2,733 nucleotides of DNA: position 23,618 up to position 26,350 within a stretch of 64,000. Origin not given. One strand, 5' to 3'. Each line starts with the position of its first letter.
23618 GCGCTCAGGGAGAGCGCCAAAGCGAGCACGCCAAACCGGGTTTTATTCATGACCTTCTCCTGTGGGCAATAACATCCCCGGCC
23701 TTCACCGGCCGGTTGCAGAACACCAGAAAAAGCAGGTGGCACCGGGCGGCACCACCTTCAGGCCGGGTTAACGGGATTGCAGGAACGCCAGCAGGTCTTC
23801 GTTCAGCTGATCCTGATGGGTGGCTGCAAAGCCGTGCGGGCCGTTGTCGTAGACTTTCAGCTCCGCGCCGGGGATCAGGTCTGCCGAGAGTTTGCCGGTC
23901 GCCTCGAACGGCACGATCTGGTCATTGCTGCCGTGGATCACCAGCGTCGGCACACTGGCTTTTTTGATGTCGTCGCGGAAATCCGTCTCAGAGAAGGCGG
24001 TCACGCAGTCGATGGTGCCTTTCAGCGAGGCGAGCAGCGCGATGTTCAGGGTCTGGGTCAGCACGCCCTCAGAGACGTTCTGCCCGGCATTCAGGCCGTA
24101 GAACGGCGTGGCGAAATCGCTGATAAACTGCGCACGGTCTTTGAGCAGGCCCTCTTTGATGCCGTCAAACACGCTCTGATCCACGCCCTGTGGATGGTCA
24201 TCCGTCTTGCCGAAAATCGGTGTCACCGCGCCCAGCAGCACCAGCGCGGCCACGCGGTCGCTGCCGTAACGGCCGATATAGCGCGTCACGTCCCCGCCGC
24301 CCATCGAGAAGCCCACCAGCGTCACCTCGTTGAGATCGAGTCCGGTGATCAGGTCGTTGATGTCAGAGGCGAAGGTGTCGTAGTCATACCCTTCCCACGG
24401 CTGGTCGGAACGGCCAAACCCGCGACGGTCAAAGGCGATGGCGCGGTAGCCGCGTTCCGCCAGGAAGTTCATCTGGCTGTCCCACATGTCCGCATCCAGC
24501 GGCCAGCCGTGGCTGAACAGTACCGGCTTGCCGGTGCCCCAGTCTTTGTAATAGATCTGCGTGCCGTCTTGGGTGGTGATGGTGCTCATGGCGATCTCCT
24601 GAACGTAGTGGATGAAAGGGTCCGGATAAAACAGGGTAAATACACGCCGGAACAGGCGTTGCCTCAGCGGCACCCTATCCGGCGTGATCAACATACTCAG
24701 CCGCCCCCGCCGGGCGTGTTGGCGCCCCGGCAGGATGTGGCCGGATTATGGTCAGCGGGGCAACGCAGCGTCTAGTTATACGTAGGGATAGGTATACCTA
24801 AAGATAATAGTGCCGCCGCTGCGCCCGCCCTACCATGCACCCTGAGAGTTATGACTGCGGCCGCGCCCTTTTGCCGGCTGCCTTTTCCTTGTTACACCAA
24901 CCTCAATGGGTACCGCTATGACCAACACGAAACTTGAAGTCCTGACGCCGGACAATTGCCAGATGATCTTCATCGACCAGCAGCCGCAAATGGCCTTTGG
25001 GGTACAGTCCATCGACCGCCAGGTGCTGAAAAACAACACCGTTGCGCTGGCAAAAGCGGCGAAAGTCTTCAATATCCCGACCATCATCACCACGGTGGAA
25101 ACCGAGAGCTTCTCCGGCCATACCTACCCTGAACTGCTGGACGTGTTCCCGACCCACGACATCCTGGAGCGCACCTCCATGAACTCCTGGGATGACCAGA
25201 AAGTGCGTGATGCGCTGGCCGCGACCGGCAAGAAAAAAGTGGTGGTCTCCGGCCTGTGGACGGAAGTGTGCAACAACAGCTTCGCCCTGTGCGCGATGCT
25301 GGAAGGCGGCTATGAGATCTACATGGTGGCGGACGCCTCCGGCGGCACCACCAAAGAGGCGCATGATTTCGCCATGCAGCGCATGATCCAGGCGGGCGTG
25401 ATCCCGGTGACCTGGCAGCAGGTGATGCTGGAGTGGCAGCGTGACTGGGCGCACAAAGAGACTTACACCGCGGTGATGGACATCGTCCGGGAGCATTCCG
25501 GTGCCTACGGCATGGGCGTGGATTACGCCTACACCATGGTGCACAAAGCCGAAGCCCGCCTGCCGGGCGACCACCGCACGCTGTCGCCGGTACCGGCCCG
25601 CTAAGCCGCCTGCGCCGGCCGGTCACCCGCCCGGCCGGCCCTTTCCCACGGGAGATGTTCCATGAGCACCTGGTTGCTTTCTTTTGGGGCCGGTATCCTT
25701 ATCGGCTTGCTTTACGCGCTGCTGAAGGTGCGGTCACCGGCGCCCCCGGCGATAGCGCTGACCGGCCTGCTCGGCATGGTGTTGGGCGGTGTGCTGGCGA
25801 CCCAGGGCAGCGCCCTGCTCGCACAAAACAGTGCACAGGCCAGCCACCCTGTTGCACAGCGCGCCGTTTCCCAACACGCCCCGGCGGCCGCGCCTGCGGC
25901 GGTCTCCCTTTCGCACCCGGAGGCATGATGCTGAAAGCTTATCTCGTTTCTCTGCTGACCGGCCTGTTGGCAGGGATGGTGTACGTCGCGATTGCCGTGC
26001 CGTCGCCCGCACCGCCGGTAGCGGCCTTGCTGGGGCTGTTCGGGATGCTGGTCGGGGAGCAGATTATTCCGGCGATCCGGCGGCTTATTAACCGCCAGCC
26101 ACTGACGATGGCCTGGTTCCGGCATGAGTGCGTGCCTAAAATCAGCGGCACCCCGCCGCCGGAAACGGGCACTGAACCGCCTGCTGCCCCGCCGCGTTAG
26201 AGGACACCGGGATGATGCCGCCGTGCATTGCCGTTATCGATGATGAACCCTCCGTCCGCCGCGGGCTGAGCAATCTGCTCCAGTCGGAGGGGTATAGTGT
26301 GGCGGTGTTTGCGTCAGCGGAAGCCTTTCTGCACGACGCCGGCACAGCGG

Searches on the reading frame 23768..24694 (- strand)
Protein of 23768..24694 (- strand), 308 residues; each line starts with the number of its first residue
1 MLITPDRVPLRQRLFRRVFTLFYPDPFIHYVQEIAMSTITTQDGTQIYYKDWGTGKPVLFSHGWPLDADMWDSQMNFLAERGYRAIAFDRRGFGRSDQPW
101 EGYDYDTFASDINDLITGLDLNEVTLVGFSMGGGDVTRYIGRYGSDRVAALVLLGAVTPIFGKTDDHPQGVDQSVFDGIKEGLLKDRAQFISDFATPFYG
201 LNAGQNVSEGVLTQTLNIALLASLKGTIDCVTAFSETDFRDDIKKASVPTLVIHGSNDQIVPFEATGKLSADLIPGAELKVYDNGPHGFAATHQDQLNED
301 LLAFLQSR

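Call 42: search_protein_families(library=pfam, proteins=[window:23768-24694:-], max_evalue=0.1)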
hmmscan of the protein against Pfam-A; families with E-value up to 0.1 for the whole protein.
window:23768-24694:- (308 aa): 15 families
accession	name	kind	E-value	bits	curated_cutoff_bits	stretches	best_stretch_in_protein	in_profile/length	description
PF00561.26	Abhydrolase_1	-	1.8e-34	119.9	25.8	1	56-288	1-239/245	alpha/beta hydrolase fold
PF12697.13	Abhydrolase_6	-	3e-21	77.5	26.3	1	58-297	1-214/217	Alpha/beta hydrolase family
PF12146.15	Hydrolase_4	-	6.7e-19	68.6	27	2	58-158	7-111/239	Serine aminopeptidase, S33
PF00326.27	Peptidase_S9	-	4.8e-07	29.9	22.6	1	239-306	137-207/213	Prolyl oligopeptidase family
PF01738.24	DLH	-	3.3e-05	24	21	1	241-296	137-196/217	Dienelactone hydrolase family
PF20434.5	BD-FAE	-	0.00022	21.2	26.8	1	225-272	170-214/215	BD-FAE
PF06028.17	DUF915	-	0.00037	20.4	22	1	119-147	100-128/255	Alpha/beta hydrolase of unknown function (DUF915)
PF02230.22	Abhydrolase_2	-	0.00082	19.7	23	0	235-271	142-180/217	Phospholipase/Carboxylesterase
PF08386.16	Abhydrolase_4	-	0.001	19.6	21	1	240-306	26-92/103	TAP-like protein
PF02129.25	Peptidase_S15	-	0.0027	17.9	23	0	71-107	46-76/262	X-Pro dipeptidyl-peptidase (S15 family)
PF12740.14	PETase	-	0.0038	17.1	28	0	95-138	99-141/263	PET hydrolase-like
PF12695.13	Abhydrolase_5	-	0.0099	16.1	27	0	225-271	78-124/164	Alpha/beta hydrolase family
PF03959.19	FSH1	-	0.012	15.7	21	1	237-271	148-184/211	Serine hydrolase (FSH1)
PF20408.4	Abhydrolase_11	-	0.026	14.7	27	0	241-298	121-176/193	Alpha/beta hydrolase domain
PF06500.17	FrsA-like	-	0.039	13.2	22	1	59-158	198-300/414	Esterase FrsA-like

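Call 80: search_protein_families(library=ncbifam, proteins=[window:23768-24694:-], max_evalue=0.00001)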
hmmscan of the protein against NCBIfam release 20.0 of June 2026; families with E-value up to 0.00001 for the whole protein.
window:23768-24694:- (308 aa): 28 families (the best 25 are shown)
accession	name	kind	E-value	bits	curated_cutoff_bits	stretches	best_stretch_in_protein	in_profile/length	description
TIGR02427.1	protocat_pcaD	equivalog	3.6e-28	98.6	255.85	1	55-306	12-251/251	3-oxoadipate enol-lactonase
NF051487.1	bifunc_PcaCD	exception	5.2e-26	91.7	430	1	54-306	171-412/413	bifunctional 4-carboxymuconolactone decarboxylase/3-oxoadipate enol-lactonase PcaCD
TIGR01738.1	bioH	equivalog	2.1e-23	83.2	206.95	1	56-304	5-244/245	pimeloyl-ACP methyl ester esterase BioH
NF051488.1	bifunc_PcaDC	exception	3.4e-22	79.1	390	1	57-306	14-251/375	bifunctional 3-oxoadipate enol-lactonase/4-carboxymuconolactone decarboxylase PcaDC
NF050089.1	i_nPHAscl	equivalog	5.1e-21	75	300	1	42-158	4-119/288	intracellular short-chain-length polyhydroxyalkanoate depolymerase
TIGR03611.1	RutD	equivalog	5.2e-20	71.9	238.5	2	55-155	13-112/258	pyrimidine utilization protein D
NF011457.0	PRK14875.1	equivalog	1.2e-19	70.6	307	1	43-156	118-231/372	acetoin dehydrogenase dihydrolipoyllysine-residue acetyltransferase subunit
NF002938.0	PRK03592.1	equivalog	1.1e-18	67.6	241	1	36-172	12-144/298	haloalkane dehalogenase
NF045632.1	hydroxlase_HsaD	equivalog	8e-18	64.4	400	1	39-156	16-137/290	4,5:9,10-diseco-3-hydroxy-5,9,17-trioxoandrosta-1(10),2-diene-4-oate hydrolase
TIGR01250.1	pro_imino_pep_2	subfamily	2.1e-16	60.3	167.65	1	37-153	4-126/288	proline iminopeptidase-family hydrolase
NF052610.1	macro_16_ester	equivalog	1.2e-14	54.4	420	1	39-287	5-262/281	alpha/beta fold macrolide esterase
TIGR03343.1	biphenyl_bphD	equivalog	3.4e-14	52.7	462.15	1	46-306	21-281/282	2-hydroxy-6-oxo-6-phenylhexa-2,4-dienoate hydrolase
NF041759.1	mac_hydro_EstT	equivalog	1.6e-13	50.4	450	1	43-177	8-145/278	macrolide hydrolase EstT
NF045945.1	ProImpepLactob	equivalog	7.5e-13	48.6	400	1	46-155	14-130/293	proline iminopeptidase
NF002043.0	PRK00870.1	subfamily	9.9e-13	48.2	265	1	41-159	28-151/302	haloalkane dehalogenase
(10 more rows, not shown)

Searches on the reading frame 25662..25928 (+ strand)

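Call 79: search_protein_families(library=pfam, proteins=[window:25662-25928:+], max_evalue=0.001)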
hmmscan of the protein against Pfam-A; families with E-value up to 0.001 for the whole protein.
window:25662-25928:+ (88 aa): 1 family
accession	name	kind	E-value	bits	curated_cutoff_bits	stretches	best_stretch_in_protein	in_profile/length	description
PF07235.16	DUF1427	-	1.3e-18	67.2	27.1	1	4-63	3-62/84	Protein of unknown function (DUF1427)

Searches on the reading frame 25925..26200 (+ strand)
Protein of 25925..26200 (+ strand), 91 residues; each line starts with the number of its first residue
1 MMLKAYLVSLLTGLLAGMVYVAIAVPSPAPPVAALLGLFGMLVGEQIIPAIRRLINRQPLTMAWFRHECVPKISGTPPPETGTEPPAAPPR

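Call 79: search_protein_families(library=pfam, proteins=[window:25925-26200:+], max_evalue=0.001)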
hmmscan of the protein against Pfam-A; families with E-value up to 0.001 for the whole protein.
window:25925-26200:+ (91 aa): 1 family
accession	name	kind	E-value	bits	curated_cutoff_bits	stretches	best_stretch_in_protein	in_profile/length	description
PF07235.16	DUF1427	-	1.9e-29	101.9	27.1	1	4-82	1-79/84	Protein of unknown function (DUF1427)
